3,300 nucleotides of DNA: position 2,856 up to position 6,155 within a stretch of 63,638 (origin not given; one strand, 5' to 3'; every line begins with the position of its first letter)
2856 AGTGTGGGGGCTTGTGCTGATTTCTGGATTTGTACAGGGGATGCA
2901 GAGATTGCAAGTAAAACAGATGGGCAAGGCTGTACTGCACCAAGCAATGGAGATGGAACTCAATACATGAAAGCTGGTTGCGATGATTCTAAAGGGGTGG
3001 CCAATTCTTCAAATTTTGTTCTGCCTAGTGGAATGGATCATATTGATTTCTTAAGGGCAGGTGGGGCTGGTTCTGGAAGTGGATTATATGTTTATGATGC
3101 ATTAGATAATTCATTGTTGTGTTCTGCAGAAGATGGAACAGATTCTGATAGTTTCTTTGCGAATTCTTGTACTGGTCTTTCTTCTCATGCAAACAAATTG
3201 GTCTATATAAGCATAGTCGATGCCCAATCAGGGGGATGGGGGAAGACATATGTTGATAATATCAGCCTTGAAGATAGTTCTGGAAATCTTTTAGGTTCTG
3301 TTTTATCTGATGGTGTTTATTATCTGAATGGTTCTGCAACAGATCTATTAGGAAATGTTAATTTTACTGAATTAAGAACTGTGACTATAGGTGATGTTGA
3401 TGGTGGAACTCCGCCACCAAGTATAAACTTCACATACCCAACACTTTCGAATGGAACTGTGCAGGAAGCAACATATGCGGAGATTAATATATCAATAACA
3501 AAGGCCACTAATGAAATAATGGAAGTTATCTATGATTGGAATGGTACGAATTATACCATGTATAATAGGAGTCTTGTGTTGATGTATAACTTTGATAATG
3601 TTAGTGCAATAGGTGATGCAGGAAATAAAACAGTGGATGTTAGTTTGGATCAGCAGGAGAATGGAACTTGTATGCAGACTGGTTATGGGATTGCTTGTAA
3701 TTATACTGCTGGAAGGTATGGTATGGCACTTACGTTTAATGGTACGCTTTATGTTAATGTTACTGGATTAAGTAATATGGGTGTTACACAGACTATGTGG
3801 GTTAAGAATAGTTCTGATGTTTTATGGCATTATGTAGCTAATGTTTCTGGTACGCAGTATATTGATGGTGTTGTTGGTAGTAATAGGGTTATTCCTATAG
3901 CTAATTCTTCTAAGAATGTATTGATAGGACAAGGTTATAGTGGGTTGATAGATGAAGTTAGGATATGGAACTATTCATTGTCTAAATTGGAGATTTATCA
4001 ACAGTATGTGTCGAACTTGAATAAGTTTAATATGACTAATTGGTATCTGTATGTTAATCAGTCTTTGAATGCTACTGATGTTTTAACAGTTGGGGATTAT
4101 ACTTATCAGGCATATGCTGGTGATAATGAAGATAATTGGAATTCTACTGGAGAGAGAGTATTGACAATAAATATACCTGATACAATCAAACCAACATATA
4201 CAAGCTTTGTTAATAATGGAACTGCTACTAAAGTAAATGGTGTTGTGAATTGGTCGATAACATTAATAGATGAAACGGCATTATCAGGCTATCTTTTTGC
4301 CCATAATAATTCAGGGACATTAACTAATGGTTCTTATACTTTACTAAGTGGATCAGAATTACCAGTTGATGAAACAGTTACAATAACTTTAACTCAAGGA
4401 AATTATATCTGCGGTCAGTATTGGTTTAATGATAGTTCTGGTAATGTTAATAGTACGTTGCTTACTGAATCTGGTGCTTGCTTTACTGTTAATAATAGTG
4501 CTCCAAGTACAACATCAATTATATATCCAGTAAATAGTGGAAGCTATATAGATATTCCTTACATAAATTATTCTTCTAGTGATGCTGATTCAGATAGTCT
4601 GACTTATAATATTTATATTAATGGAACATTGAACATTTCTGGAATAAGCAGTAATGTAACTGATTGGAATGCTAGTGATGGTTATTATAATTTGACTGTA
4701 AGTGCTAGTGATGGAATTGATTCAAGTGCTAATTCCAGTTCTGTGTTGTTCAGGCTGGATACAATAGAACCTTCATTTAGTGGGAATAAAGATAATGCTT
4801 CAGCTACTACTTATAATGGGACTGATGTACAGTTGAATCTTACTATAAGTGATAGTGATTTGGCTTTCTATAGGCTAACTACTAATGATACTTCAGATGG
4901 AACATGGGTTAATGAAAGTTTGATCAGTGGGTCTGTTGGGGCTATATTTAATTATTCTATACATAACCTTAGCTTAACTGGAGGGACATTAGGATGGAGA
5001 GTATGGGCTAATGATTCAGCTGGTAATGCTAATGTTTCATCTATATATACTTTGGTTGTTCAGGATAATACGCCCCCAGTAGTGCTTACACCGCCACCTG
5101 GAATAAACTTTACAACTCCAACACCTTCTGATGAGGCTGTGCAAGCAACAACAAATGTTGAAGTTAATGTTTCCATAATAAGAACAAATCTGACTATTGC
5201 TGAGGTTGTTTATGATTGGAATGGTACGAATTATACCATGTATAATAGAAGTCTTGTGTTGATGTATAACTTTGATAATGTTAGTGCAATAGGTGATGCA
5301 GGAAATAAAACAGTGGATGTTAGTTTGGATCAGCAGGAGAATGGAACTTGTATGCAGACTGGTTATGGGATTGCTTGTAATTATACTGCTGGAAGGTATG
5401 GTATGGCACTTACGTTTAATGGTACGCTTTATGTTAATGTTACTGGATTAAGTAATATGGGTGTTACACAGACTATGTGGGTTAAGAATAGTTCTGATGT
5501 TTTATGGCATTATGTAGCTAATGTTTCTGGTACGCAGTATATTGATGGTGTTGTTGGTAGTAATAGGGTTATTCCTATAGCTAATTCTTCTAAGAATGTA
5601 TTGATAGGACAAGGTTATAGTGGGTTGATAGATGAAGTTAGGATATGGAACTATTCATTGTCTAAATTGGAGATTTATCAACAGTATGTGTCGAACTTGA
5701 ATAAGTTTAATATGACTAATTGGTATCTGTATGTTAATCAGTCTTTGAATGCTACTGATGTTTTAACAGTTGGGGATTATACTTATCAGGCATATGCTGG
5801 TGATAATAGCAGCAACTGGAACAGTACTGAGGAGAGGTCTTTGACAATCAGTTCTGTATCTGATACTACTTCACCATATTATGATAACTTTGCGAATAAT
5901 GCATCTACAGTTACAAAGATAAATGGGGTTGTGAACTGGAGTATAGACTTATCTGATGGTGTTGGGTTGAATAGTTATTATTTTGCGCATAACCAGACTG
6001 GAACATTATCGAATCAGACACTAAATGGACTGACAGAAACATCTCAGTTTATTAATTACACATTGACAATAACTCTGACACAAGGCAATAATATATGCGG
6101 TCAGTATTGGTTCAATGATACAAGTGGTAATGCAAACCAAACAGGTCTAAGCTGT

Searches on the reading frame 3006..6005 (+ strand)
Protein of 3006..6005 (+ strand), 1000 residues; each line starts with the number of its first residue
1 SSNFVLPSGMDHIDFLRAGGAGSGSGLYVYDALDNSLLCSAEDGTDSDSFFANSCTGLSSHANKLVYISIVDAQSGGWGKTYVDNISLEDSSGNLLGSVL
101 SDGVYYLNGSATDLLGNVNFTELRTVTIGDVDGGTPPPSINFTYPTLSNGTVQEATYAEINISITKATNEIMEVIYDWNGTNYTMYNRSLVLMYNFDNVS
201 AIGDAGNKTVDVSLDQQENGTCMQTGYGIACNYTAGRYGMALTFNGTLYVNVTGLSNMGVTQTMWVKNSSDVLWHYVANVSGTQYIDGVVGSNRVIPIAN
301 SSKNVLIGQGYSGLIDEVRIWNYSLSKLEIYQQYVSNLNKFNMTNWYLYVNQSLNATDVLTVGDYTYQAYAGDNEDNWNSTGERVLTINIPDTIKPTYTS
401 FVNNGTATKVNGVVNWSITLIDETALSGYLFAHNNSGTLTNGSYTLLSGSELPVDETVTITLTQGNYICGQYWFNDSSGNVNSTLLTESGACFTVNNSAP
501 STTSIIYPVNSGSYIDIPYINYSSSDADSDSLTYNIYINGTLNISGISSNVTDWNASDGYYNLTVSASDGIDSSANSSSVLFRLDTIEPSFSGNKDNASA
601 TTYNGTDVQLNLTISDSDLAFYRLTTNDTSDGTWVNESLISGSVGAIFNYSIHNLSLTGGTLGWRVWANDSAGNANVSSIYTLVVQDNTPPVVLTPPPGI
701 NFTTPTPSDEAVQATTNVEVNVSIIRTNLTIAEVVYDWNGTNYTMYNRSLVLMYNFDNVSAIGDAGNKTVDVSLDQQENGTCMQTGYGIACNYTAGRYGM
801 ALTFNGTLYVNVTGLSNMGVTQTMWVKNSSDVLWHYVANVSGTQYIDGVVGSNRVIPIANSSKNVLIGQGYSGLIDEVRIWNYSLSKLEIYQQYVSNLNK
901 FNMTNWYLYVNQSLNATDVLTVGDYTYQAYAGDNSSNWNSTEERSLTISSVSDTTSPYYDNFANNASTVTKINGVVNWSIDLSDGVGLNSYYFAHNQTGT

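Call 54: search_protein_families(library=pfam, max_evalue=0.0001, proteins=[window:3006-6005:+])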
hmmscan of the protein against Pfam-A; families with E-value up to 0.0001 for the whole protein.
window:3006-6005:+ (1000 aa): 1 family
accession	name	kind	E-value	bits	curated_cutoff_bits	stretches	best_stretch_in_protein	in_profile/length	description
PF13385.13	Laminin_G_3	-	2.8e-06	28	27.6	0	237-330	45-150/151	Concanavalin A-like lectin/glucanases superfamily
